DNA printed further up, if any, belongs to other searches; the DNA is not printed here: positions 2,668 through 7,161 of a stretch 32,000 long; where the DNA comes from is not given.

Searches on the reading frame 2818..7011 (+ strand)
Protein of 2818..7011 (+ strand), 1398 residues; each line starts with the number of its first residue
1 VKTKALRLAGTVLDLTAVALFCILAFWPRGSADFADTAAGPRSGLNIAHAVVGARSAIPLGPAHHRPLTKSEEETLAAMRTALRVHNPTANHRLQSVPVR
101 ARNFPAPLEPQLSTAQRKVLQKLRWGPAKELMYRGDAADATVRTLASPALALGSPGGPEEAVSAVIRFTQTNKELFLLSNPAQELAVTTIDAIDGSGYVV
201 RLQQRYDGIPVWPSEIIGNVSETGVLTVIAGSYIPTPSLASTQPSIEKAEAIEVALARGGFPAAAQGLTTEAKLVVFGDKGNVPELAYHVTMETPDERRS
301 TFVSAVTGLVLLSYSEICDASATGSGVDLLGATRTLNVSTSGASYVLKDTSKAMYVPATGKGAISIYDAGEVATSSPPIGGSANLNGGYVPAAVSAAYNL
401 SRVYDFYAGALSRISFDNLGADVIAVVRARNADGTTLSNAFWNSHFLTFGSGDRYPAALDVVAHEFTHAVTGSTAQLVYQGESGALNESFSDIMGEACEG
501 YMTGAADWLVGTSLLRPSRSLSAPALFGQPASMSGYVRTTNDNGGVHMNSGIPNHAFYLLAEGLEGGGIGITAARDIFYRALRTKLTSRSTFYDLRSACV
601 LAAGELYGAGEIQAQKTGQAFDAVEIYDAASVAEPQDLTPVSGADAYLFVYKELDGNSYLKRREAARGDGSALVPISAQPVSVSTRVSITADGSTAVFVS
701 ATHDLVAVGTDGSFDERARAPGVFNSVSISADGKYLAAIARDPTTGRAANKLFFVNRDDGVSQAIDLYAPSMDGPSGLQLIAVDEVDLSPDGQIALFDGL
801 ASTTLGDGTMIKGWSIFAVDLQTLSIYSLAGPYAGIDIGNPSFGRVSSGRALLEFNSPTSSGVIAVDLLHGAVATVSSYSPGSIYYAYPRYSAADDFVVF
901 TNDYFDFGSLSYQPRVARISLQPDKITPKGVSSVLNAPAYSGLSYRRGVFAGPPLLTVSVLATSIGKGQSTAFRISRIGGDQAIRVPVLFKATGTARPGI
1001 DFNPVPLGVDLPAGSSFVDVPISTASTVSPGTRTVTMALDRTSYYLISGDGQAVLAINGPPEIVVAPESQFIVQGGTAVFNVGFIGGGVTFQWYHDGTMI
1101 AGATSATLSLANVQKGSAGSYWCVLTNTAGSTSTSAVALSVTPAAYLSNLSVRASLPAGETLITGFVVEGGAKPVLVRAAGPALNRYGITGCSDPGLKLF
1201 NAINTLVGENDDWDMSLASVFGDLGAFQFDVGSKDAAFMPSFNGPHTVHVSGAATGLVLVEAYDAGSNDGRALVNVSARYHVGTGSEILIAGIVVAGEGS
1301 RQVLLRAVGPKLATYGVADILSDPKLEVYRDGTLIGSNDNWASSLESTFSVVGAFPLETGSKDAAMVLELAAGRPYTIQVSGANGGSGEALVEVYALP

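Call 6: search_protein_families(library=pfam, proteins=[window:2818-7011:+], max_evalue=1)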
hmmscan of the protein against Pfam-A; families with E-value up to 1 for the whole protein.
window:2818-7011:+ (1398 aa): 8 families
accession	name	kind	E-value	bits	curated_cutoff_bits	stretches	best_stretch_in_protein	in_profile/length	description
PF02868.21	Peptidase_M4_C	-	1.3e-45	155.7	24.4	1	475-626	1-165/165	Thermolysin metallopeptidase, alpha-helical domain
PF01447.24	Peptidase_M4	-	4.1e-25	89.4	22.4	1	323-471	1-144/145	Thermolysin metallopeptidase, catalytic domain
PF13927.12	Ig_3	-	6.6e-07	30.2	30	1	1060-1127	1-78/78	Immunoglobulin domain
PF07504.19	FTP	-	1.6e-05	25.1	21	1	194-233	13-51/51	Fungalysin/Thermolysin Propeptide Motif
PF13895.12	Ig_2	-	0.0001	22.9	27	1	1089-1141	29-79/79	Immunoglobulin domain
PF07679.22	I-set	-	0.0002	21.8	23.7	1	1061-1136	1-86/90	Immunoglobulin I-set domain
PF00047.31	ig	-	0.0011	19.7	21.8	1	1100-1135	45-80/81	Immunoglobulin domain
PF19081.6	Ig_7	-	0.021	15.5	27.3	1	1063-1143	4-84/84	Ig-like domain CHU_C associated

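Call 7: search_protein_families(library=ncbifam, proteins=[window:2818-7011:+], max_evalue=1)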
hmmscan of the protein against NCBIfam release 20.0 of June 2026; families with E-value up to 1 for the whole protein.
window:2818-7011:+ (1398 aa): 2 families
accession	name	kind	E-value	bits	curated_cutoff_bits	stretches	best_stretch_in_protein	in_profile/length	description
NF045902.1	MetaloprotProALeg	equivalog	1.9e-22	79.7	900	1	425-603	335-514/539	zinc metalloprotease ProA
NF047971.1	ThermolysLepto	equivalog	9.1e-21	73.7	1350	1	458-626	432-619/776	M4 family metalopeptidase thermolysin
